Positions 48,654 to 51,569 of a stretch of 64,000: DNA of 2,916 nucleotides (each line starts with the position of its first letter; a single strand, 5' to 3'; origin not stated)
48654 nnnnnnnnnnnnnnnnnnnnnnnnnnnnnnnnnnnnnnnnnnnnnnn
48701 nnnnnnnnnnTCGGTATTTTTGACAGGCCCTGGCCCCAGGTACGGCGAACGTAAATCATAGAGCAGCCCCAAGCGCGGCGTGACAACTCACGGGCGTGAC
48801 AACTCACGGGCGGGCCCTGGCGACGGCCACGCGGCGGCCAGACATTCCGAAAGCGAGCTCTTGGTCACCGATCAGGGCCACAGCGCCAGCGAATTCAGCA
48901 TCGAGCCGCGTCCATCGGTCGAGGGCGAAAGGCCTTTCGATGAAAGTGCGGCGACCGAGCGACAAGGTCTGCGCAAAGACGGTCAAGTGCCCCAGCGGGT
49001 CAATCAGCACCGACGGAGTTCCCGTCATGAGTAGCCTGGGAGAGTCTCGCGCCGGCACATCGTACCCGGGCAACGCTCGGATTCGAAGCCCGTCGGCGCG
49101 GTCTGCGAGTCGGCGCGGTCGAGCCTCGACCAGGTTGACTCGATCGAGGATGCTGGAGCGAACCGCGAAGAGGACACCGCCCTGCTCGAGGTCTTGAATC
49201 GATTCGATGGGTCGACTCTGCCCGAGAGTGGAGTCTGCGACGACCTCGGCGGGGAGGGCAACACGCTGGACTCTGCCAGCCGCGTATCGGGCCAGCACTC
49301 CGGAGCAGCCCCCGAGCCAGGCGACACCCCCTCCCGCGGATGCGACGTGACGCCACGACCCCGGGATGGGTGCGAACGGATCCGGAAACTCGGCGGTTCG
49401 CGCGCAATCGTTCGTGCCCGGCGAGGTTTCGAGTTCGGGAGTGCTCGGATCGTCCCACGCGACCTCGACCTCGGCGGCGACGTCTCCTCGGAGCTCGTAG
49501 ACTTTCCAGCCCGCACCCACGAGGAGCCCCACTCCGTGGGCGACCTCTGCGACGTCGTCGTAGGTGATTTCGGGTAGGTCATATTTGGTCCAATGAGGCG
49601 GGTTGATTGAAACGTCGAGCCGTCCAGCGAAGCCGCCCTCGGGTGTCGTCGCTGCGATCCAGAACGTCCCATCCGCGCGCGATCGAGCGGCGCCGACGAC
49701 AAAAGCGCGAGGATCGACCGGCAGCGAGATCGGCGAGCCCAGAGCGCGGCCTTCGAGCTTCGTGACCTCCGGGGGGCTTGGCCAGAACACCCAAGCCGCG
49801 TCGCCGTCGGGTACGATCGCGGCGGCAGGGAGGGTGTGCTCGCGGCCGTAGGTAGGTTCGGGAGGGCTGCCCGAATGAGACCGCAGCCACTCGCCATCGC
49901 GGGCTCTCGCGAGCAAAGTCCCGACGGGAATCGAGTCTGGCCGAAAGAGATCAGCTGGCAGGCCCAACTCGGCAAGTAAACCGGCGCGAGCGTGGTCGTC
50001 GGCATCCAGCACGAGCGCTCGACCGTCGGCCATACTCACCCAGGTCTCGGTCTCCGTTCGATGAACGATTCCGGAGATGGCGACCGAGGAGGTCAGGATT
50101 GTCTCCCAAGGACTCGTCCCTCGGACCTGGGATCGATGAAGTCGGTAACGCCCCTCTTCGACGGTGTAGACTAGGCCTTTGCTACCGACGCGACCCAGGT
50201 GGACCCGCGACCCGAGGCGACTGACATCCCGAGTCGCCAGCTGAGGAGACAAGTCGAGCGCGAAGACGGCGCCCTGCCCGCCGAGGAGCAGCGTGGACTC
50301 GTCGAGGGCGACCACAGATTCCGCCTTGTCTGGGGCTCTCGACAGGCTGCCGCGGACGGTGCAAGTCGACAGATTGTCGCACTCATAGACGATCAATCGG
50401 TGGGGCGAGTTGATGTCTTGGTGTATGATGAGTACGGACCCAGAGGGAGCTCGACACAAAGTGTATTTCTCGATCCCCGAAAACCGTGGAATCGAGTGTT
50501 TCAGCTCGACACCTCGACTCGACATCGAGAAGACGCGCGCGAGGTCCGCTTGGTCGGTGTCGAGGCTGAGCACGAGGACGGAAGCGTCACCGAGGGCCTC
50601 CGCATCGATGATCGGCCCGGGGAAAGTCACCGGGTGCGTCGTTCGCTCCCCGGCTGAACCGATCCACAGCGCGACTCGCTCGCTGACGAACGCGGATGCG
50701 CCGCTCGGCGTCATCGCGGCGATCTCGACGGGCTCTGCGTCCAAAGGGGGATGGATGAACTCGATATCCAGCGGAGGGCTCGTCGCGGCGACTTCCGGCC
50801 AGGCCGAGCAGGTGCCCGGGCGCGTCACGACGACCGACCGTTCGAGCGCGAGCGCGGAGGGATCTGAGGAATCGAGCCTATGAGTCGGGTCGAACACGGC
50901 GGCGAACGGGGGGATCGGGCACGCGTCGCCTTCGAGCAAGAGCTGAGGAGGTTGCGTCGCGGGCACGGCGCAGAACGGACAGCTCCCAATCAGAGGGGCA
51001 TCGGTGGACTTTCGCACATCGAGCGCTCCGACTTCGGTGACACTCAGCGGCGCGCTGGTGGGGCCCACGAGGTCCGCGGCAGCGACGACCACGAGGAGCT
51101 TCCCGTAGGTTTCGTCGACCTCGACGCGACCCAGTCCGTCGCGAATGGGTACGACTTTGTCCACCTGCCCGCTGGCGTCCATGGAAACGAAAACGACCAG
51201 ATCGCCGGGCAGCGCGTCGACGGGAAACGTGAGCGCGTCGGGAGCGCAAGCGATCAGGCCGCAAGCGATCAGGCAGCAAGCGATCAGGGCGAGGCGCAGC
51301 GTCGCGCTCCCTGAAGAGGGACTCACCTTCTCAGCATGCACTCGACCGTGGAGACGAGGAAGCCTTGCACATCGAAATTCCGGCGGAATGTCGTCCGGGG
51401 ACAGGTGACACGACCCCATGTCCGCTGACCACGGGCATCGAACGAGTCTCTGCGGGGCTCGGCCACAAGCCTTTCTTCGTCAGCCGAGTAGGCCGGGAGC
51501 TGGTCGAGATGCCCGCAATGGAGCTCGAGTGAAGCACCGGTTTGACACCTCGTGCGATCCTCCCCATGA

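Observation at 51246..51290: In-frame 15-bp triple repeat creating three consecutive lipobox motifs (LIAC-C, LIAC-G, LIAC-A) in a signal peptide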

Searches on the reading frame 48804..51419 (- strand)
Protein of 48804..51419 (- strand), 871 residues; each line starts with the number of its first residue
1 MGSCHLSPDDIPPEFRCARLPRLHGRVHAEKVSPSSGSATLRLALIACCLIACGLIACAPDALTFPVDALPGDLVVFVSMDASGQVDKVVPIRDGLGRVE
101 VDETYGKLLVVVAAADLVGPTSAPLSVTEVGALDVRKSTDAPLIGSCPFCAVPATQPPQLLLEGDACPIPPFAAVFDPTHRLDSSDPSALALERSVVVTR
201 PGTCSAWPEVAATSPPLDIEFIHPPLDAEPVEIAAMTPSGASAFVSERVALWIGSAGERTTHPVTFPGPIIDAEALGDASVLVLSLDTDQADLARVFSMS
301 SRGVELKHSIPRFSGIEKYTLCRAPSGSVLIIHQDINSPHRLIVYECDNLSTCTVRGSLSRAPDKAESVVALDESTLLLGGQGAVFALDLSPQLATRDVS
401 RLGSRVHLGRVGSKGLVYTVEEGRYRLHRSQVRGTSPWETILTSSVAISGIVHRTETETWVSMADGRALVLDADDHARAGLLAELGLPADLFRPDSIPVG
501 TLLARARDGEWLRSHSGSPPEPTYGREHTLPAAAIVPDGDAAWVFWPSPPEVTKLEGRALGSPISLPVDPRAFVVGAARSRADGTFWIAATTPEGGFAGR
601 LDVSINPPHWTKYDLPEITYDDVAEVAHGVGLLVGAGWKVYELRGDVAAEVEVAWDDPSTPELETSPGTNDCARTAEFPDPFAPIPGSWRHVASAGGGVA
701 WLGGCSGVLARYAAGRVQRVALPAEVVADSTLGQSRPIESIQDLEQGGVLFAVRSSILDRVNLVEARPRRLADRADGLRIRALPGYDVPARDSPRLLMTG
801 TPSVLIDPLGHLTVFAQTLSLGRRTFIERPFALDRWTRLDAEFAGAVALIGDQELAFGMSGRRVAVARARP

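Call 7: search_protein_families(library=pfam, proteins=[window:48804-51419:-], max_evalue=0.1)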
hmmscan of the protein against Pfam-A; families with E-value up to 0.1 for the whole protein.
window:48804-51419:- (871 aa): 0 families
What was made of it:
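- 48804..51326 (-): CDS of an 840-aa lipoprotein precursor (NCBI MBI4818488.1, HY791_19635). Alternative in-frame starts are GTG 51341 (845 aa) and ATG 51419 (871 aa, as called in the Logan assemblies). The mature part is a small N-terminal domain plus tandem beta-propellers. No Pfam family (call 7).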

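Call 8: find_homologous_proteins(query=window:48807-51341:-)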
Query window:48807-51341:- (845 aa): 1 proteins with E <= 0.001 among 8000 candidates.
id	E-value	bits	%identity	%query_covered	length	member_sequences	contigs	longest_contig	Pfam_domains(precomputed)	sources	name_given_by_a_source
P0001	0.0e+0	1875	100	99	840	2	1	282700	-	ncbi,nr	ncbi:MAG: hypothetical protein HY791_19635 [Deltaproteobacteria bacterium]|nr:hypothetical protein [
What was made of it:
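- Tried and rejected: The word-indexed protein search found only the protein itself (call 8).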

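Call 18: find_encoding_contigs(protein=P0001, flank=3000, max_places=6)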
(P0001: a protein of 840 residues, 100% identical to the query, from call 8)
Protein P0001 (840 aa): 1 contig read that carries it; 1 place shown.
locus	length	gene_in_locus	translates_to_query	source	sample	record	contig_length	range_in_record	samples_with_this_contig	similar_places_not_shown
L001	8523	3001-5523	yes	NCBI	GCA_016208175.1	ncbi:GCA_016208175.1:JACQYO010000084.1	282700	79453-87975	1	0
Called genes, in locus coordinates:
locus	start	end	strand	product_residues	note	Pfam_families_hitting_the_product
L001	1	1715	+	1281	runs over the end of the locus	PF13191:AAA_16, PF17874:TPR_MalT (weak), PF13424:TPR_12 (weak), PF17874:TPR_MalT, PF00158:Sigma54_activat, PF07728:AAA_5 (weak), PF14532:Sigma54_activ_2, PF25601:AAA_lid_14, +2 more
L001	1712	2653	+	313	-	-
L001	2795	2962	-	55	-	-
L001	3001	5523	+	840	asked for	-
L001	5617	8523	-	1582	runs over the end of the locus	PF02368:Big_2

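Call 19: search_protein_representatives(protein=window:48807-51326:-)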
Query: 840 residues. Proteins with E-value up to 0.001 (for the whole library): 99; up to 1e-10: 47; up to 1e-30: 4. The best 99 are listed.
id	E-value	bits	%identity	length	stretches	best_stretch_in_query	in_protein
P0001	0.0e+00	1876.1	100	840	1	1-840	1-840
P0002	3.6e-51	190.9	32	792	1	40-830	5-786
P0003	2.0e-38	148.7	30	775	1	25-800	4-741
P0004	3.3e-32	128.1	33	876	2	26-308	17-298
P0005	3.2e-25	105.0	26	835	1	17-746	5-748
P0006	5.0e-25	104.4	32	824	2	518-816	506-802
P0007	1.6e-24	102.7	34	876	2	14-252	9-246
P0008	2.2e-24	102.3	32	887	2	23-254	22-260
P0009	7.9e-24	100.4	33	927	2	598-763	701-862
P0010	5.7e-23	97.6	35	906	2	11-258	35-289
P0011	8.4e-23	97.0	31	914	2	432-692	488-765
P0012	4.9e-22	94.5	35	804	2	114-258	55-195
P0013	8.8e-21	90.3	32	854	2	25-269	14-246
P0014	2.1e-20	89.1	26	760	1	171-785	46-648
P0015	9.7e-20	86.9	34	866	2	25-260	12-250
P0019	4.1e-17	78.2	29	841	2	21-254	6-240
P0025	3.5e-15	71.8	29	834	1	20-713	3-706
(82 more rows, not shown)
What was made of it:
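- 48804..51326 (-): 99 representatives of a distant family (call 19).
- On Tandem beta-propeller lipoprotein family (unnamed): 99 representatives at E of 1e-3 or better, 47 at 1e-10 or better, with the best at 3.6e-51 over residues 40-830 (call 19).
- Tried and rejected: The exhaustive HMMER search found nothing between 100% and 32% identity (call 19).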

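Call 21: list_cluster_members(proteins=[P0001])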
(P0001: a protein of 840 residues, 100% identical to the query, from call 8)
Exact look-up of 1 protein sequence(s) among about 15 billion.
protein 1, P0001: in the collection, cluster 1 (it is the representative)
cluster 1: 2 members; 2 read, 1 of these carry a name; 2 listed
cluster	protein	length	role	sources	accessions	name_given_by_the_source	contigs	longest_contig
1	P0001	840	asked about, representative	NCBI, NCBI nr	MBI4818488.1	MAG: hypothetical protein HY791_19635 [Deltaproteobacteria bacterium] | hypothetical protein [Deltaproteobacteria bacterium]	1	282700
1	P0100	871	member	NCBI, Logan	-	-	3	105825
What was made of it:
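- Tried and rejected: Any such variant would be more than 98% identical and would already sit in the 90% cluster, which has only two members (call 21).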

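Call 24: find_encoding_contigs(protein=window:48807-51419:-, flank=2000, max_places=10)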
Protein window:48807-51419:- (871 aa): 4 contigs read that carry it; 3 places shown.
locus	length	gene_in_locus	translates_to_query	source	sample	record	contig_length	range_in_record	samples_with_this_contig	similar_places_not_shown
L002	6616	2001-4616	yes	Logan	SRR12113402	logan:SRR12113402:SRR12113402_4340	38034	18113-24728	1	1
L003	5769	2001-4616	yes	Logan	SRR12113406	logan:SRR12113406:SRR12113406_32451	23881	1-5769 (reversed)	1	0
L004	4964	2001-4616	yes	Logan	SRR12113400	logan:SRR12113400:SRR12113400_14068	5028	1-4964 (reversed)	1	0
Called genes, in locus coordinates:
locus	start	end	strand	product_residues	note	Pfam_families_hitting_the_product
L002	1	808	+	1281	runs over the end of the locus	PF13191:AAA_16, PF17874:TPR_MalT (weak), PF13424:TPR_12 (weak), PF17874:TPR_MalT, PF00158:Sigma54_activat, PF07728:AAA_5 (weak), PF14532:Sigma54_activ_2, PF25601:AAA_lid_14, +2 more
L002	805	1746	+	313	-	-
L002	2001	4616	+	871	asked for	-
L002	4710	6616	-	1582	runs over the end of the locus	PF02368:Big_2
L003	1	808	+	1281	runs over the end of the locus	PF13191:AAA_16, PF17874:TPR_MalT (weak), PF13424:TPR_12 (weak), PF17874:TPR_MalT, PF00158:Sigma54_activat, PF07728:AAA_5 (weak), PF14532:Sigma54_activ_2, PF25601:AAA_lid_14, +2 more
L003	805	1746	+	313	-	-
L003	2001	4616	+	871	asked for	-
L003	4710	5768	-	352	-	?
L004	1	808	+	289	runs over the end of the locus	?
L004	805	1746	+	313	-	-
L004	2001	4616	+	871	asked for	-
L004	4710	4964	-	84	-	?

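Call 35: find_related_loci(query=P0001, collection=genome_contigs, flank=3000)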
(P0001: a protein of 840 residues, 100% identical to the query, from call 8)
Query P0001 (840 aa) in genome_contigs; peptide patterns used: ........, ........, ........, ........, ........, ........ (x = any residue, [..] = any of these).
46 stretches matched a pattern, but none encodes a relative of the query by tblastn (E <= 1e-3).
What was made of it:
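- Tried and rejected: A GTDB species-representative scan with the protein found no relative (call 35).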

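Call 41: predict_structure(alignment_id=A1)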
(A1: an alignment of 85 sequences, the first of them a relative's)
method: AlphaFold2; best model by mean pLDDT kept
length: 840 residues; sequences in the alignment: 85
mean_pLDDT: 86.0   pTM: 0.87
mean pLDDT of the five models: 86.0, 85.9, 85.8, 84.2, 83.4
residues with pLDDT >= 90: 465; 70-90: 268; 50-70: 77; < 50: 30
segments of 3 or more residues with pLDDT < 50: 270-273, 281-283, 360-364, 399-401, 644-646, 757-763
pLDDT, mean of each block of 10 residues (from residue 1): 60 83 79 90 97 96 87 95 97 97 97 95 96 97 96 95 96 90 93 95 91 94 94 86 89 81 63 51 62 86 79 84 84 71 71 61 59 84 82 63 74 88 88 90 90 80 68 89 88 86 96 95 95 90 95 97 94 96 95 97 96 98 96 88 52 76 95 95 97 87 89 93 81 90 90 65 56 92 83 87 85 91 93 92
secondary structure, 60 per line:
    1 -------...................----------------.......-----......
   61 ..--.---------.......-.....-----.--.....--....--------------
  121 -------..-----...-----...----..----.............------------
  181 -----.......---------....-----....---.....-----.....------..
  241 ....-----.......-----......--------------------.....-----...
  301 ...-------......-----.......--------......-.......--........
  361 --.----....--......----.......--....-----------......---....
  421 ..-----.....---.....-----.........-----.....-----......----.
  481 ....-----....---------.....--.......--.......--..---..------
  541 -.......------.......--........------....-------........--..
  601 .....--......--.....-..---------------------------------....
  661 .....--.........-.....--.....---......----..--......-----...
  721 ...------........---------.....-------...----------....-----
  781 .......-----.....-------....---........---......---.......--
elements in order (helices of 4 or more, strands of 3 or more residues): H8-26 E43-49 E55-62 E75-81 H96-100 E103-106 E135-137 E143-145 H156-164 E165-168 E186-192 E202-205 E211-214 E218-222 E228-232 E239-244 E250-256 E262-267 E288-292 E298-303 E311-316 E322-328 E337-342 E344-350 E353-360 E368-371 E374-379 E384-390 H393-396 E408-413 E417-422 E428-432 E436-440 E446-450 H451-454 E460-464 E470-475 E480-484 E490-493 E503-507 E510-516 E519-525 E542-548 E555-561 E564-571 E578-581 E589-596 E599-605 E608-613 E616-620 E657-665 E668-673 E678-682 E685-689 H693-696 E707-712 E718-723 E730-737 E747-751 E772-775 E781-787 E793-797 E805-808 E812-819 E823-828 E832-838
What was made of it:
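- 48804..51326 (-): AF2 pLDDT 86, pTM 0.87, all-beta (call 41).
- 51180..51206 (-): First conserved beta-strand of the mature protein (G41-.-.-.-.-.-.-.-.49). It begins 14 residues after C27. The first in-frame ATG downstream of the repeat (51180..51182) lies inside it. AF2 strand 43-49, pLDDT above 90 (call 41).
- On Tandem beta-propeller lipoprotein family (unnamed): The AF2 model has pLDDT 86 and pTM 0.87 (call 41).
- C22 lies in the middle of the predicted helix 8-26 (call 41), not at its periplasmic end.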
